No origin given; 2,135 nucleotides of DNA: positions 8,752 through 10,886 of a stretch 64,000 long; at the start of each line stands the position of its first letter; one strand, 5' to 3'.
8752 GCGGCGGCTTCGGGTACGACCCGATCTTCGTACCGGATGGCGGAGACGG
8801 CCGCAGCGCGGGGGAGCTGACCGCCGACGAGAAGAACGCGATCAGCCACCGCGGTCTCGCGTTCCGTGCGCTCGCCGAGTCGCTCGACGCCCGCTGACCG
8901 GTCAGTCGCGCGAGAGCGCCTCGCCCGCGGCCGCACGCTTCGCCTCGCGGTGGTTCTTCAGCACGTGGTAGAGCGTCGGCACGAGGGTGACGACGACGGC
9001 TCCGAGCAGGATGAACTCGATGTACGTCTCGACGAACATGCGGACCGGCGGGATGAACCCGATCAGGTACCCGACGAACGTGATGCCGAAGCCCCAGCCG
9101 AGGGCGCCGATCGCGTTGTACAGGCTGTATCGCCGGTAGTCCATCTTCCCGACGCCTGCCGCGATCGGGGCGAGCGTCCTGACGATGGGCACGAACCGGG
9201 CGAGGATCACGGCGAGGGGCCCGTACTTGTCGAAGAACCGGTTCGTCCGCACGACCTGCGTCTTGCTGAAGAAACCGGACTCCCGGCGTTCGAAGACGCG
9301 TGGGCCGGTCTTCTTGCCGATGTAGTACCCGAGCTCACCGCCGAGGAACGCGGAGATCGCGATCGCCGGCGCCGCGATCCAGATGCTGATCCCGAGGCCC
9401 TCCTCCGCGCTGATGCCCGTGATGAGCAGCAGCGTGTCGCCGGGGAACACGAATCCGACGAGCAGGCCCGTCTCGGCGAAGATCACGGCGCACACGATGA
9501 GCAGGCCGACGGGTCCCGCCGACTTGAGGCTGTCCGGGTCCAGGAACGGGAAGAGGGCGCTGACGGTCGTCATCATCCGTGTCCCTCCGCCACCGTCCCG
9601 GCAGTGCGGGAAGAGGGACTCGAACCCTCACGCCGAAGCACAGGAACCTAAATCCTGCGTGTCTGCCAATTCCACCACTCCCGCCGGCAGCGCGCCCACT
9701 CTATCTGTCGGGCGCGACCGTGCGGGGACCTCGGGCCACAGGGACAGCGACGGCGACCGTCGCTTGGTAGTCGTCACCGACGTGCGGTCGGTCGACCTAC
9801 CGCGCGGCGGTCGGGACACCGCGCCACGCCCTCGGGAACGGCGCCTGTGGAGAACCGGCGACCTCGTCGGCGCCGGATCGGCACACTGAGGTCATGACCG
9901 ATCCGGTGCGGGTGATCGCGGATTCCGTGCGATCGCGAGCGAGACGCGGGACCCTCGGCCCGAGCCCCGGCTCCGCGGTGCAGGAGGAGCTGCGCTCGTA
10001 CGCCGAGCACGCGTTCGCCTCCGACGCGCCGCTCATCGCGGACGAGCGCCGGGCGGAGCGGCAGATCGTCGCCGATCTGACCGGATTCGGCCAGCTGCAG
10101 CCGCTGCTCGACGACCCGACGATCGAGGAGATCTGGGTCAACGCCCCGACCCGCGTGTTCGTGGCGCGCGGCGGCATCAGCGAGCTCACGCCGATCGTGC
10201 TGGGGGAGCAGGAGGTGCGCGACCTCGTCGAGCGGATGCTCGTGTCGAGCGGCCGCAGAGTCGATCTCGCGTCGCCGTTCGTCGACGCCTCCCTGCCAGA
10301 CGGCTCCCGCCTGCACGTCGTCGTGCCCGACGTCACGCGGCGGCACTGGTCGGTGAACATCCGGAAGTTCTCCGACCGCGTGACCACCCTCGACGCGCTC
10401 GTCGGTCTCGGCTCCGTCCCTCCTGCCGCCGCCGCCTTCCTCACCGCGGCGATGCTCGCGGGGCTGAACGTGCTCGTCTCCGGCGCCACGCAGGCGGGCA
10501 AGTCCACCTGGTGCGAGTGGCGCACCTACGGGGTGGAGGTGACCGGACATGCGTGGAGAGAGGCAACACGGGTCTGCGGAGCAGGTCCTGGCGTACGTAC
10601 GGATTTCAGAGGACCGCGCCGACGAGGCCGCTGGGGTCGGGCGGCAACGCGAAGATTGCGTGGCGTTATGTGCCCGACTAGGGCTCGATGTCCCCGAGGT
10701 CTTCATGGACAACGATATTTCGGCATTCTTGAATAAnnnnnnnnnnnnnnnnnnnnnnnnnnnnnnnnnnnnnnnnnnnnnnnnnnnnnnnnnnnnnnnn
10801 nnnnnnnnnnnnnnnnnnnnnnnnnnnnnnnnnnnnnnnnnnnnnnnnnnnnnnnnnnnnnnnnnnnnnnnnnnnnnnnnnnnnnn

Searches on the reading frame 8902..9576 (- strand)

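Call 19: search_protein_families(library=pfam, proteins=[window:8902-9576:-], max_evalue=0.01)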
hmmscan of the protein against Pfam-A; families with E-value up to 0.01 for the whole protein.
window:8902-9576:- (224 aa): 1 family
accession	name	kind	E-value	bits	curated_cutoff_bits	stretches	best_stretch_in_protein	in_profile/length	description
PF09335.16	VTT_dom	-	1.2e-20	74.7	33.9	1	44-171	1-123/123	VTT domain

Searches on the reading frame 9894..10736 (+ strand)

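Call 17: search_protein_families(library=pfam, proteins=[window:9894-10736:+], max_evalue=0.01)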
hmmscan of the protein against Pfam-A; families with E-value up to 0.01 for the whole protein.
window:9894-10736:+ (280 aa): 1 family
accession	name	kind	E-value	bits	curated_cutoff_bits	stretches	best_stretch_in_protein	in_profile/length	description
PF00437.27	T2SSE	-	4.4e-09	35.9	24.9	1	64-205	4-157/370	Type II/IV secretion system protein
